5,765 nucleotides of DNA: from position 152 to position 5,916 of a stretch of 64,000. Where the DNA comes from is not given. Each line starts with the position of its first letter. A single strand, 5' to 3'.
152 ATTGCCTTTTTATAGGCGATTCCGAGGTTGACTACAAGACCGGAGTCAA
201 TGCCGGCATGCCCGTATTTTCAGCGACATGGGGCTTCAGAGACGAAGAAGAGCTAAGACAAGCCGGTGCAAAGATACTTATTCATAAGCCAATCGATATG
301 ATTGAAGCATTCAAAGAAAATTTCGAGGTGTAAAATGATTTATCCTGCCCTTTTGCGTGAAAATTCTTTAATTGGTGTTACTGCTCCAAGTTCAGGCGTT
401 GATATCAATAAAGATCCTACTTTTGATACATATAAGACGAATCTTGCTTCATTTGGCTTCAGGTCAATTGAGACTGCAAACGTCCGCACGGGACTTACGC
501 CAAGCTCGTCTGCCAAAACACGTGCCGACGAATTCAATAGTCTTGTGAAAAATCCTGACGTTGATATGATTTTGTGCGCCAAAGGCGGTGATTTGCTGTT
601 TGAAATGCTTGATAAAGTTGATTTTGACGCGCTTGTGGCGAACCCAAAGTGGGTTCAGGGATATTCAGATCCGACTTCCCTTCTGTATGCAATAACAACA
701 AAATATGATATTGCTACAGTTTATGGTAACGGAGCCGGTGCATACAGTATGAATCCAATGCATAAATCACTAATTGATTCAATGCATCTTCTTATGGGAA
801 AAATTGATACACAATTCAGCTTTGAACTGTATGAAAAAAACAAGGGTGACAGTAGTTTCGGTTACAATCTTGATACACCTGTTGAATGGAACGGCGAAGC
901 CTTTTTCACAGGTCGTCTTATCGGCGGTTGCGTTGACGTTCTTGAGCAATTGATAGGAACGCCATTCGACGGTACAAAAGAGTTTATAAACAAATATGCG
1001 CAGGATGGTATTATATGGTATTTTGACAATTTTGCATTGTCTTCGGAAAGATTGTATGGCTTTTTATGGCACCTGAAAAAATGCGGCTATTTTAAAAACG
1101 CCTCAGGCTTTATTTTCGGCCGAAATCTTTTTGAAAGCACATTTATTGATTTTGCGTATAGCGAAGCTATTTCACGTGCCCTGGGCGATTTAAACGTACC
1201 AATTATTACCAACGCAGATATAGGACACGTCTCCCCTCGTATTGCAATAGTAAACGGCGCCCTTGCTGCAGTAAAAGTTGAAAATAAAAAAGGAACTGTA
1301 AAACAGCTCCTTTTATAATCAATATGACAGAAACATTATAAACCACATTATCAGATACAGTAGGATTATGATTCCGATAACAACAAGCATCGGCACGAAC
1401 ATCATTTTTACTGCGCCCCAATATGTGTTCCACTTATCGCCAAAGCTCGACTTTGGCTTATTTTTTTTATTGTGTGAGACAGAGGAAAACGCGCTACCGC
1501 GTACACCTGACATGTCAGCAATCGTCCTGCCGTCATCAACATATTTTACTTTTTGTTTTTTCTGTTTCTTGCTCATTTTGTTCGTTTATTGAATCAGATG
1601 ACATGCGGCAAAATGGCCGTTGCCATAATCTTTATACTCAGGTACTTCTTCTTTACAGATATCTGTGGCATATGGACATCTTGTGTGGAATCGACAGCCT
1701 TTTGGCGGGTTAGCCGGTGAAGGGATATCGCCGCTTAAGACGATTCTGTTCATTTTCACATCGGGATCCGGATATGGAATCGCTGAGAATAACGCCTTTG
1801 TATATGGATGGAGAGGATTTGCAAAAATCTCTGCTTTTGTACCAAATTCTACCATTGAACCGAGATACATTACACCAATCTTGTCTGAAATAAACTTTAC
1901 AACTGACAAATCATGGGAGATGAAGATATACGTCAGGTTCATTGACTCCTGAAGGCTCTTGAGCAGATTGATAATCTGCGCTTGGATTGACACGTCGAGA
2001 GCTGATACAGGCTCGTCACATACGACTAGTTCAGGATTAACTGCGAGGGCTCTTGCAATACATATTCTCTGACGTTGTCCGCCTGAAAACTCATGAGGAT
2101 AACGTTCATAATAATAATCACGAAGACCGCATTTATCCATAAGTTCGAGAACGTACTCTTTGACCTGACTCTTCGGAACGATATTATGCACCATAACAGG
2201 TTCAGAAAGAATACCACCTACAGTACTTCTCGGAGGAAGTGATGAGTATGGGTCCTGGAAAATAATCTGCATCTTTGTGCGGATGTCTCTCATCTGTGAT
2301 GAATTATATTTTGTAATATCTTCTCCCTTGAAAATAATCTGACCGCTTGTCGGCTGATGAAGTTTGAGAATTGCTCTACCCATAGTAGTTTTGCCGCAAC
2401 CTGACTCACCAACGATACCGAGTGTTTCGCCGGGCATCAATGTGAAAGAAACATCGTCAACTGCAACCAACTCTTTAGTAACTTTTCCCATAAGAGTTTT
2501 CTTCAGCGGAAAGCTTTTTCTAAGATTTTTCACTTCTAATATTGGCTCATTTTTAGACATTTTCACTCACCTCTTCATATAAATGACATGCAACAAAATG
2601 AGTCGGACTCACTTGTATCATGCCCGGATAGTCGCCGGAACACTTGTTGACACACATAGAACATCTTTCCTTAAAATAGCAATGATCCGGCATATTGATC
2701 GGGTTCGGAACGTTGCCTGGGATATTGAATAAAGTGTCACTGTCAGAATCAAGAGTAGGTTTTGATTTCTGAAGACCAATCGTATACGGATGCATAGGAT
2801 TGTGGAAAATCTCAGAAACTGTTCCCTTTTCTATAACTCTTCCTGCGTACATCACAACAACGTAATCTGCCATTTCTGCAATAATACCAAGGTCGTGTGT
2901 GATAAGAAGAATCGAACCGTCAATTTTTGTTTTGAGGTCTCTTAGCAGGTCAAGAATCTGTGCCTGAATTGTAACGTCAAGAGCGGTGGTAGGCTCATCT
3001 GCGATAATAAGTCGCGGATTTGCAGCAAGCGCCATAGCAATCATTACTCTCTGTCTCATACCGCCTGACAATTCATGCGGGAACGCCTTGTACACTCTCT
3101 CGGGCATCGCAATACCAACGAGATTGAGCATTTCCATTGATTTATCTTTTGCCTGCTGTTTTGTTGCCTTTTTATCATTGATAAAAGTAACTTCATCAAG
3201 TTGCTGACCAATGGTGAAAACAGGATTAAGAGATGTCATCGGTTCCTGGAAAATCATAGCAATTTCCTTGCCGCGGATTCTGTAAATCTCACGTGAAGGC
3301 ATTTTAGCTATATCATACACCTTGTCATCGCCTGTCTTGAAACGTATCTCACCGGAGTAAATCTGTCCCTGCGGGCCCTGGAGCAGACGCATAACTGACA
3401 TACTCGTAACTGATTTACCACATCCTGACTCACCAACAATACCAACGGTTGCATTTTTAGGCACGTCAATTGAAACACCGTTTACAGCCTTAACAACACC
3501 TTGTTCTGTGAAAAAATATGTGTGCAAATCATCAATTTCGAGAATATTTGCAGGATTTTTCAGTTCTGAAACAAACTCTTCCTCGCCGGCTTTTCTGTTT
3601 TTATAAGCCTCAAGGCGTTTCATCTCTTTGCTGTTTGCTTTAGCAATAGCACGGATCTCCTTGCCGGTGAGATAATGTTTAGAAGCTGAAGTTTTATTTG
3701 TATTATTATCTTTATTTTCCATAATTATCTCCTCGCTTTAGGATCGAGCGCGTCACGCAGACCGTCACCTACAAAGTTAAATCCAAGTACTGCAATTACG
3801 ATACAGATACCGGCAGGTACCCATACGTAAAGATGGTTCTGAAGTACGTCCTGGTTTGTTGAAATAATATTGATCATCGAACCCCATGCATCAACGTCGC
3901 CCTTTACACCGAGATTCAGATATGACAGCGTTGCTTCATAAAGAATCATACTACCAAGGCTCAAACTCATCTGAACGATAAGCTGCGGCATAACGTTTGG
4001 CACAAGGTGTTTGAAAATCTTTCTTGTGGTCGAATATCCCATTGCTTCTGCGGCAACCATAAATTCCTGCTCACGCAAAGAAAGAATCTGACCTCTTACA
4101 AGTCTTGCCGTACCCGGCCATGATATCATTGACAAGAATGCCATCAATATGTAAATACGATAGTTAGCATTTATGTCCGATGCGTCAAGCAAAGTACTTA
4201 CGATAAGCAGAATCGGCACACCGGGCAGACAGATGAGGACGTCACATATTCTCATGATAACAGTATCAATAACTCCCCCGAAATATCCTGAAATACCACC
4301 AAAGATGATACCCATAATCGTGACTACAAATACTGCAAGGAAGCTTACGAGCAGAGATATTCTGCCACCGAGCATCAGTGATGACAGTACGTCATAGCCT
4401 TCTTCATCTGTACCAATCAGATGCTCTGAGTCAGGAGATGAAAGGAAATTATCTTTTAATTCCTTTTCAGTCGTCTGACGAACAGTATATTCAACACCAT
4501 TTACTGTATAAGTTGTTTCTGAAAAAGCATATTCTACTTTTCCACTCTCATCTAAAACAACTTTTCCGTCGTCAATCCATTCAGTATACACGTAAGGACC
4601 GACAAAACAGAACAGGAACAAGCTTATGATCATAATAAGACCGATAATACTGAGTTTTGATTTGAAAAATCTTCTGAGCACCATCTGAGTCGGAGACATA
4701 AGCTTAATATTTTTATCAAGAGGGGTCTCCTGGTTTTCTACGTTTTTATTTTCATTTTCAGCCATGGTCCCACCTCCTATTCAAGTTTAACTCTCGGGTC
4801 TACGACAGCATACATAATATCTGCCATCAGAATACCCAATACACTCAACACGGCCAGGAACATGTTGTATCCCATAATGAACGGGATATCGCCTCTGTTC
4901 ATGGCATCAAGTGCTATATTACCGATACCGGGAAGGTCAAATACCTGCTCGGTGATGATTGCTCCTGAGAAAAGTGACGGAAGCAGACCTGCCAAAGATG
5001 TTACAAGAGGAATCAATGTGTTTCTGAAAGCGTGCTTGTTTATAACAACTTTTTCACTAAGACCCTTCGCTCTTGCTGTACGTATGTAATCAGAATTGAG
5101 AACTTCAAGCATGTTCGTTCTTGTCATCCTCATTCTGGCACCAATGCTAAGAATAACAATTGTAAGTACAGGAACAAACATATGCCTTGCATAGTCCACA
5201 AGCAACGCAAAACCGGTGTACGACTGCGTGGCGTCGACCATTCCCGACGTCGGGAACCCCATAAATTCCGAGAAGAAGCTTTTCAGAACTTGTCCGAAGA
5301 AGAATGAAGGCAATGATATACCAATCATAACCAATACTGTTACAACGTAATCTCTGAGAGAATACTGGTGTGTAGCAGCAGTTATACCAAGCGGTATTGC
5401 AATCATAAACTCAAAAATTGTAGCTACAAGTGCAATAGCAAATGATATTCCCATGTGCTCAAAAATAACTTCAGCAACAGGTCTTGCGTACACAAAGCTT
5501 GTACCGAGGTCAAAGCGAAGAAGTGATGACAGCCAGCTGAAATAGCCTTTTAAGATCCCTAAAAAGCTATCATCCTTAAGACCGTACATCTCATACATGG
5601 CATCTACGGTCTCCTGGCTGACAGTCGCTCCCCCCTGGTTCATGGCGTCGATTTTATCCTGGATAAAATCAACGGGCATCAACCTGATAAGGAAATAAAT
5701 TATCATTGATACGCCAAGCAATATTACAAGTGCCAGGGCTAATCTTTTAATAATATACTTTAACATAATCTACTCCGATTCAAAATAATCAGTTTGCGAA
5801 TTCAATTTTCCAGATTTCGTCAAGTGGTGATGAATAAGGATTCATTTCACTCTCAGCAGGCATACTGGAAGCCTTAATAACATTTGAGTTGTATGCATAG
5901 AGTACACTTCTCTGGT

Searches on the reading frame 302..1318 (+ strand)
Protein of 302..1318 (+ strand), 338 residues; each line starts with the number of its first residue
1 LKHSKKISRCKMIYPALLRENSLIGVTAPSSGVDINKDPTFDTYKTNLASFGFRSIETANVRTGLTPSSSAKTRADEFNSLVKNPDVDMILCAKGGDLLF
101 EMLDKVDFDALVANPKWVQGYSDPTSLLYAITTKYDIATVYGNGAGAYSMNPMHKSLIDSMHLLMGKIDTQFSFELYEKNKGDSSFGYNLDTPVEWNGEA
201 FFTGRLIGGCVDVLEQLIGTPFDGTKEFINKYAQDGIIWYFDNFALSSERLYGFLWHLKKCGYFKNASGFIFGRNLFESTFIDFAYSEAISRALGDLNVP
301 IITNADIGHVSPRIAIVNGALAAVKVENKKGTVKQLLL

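Call 34: search_protein_families(library=pfam, proteins=[window:302-1318:+], max_evalue=0.1)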
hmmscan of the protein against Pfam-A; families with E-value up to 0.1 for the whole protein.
window:302-1318:+ (338 aa): 2 families
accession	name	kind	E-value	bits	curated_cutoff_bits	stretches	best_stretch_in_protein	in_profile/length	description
PF02016.21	Peptidase_S66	-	1.5e-29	103.1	25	1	24-142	1-121/121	LD-carboxypeptidase N-terminal domain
PF17676.7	Peptidase_S66C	-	4e-22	79.5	23.7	1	203-323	1-119/120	LD-carboxypeptidase C-terminal domain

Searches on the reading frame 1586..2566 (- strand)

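Call 20: search_protein_families(library=pfam, proteins=[window:1586-2566:-], max_evalue=0.01)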
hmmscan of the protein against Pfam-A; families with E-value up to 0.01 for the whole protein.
window:1586-2566:- (326 aa): 6 families
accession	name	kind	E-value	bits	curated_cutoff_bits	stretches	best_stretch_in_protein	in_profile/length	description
PF00005.33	ABC_tran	-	3.4e-33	115.6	25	1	37-187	2-136/137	ABC transporter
PF08352.17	oligo_HPY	-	4.2e-21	75.5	27.1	1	239-304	1-65/65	Oligopeptide/dipeptide transporter, C-terminal region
PF13304.12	AAA_21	-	7.9e-06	26.6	27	1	149-223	227-303/304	AAA domain, putative AbiEii toxin, Type IV TA system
PF02463.25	SMC_N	-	0.00021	21.2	40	1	50-233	28-212/220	RecF/RecN/SMC N terminal domain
PF13401.12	AAA_22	-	0.00047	20.9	27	1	51-211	10-116/130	AAA domain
PF00006.31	ATP-synt_ab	-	0.0098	16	29.5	0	38-70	6-38/213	ATP synthase alpha/beta family, nucleotide-binding domain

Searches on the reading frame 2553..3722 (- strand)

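Call 20: search_protein_families(library=pfam, proteins=[window:2553-3722:-], max_evalue=0.01)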
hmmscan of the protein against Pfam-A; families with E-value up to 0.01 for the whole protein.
window:2553-3722:- (389 aa): 4 families
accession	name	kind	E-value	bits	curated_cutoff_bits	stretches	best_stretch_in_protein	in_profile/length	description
PF00005.33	ABC_tran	-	2e-26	93.6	25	1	81-246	2-137/137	ABC transporter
PF08352.17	oligo_HPY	-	5.4e-18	65.6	27.1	1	297-361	1-65/65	Oligopeptide/dipeptide transporter, C-terminal region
PF02463.25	SMC_N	-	9.2e-05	22.4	40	1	91-292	25-213/220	RecF/RecN/SMC N terminal domain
PF13304.12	AAA_21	-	0.00017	22.2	27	1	215-281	235-303/304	AAA domain, putative AbiEii toxin, Type IV TA system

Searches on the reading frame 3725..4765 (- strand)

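Call 20: search_protein_families(library=pfam, proteins=[window:3725-4765:-], max_evalue=0.01)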
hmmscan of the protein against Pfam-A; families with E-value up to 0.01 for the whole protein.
window:3725-4765:- (346 aa): 2 families
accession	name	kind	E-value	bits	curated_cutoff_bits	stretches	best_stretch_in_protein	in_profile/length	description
PF00528.27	BPD_transp_1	-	2e-28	99.8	26.4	1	152-346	1-184/184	Binding-protein-dependent transport system inner membrane component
PF12911.12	OppC_N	-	2.5e-10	40.5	23.9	1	24-60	1-39/53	N-terminal TM domain of oligopeptide transport permease C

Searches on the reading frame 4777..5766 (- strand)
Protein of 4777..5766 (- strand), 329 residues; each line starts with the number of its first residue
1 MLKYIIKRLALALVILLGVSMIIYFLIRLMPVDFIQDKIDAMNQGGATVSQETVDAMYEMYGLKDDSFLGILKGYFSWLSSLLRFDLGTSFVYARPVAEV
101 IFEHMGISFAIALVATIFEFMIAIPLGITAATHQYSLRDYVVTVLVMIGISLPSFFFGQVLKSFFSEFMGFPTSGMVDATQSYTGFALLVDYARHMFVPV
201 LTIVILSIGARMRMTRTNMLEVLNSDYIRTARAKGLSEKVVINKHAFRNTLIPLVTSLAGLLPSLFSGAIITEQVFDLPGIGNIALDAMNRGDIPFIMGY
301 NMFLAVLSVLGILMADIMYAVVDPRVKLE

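Call 20: search_protein_families(library=pfam, proteins=[window:4777-5766:-], max_evalue=0.01)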
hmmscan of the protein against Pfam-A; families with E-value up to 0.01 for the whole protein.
window:4777-5766:- (329 aa): 2 families
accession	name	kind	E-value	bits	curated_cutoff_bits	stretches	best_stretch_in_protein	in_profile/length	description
PF00528.27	BPD_transp_1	-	1.2e-34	120.1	26.4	1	123-327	1-183/184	Binding-protein-dependent transport system inner membrane component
PF19300.4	BPD_transp_1_N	-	8.4e-06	26.4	23.8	1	1-83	1-73/114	Binding-prot-dependent transport system membrane comp, N-term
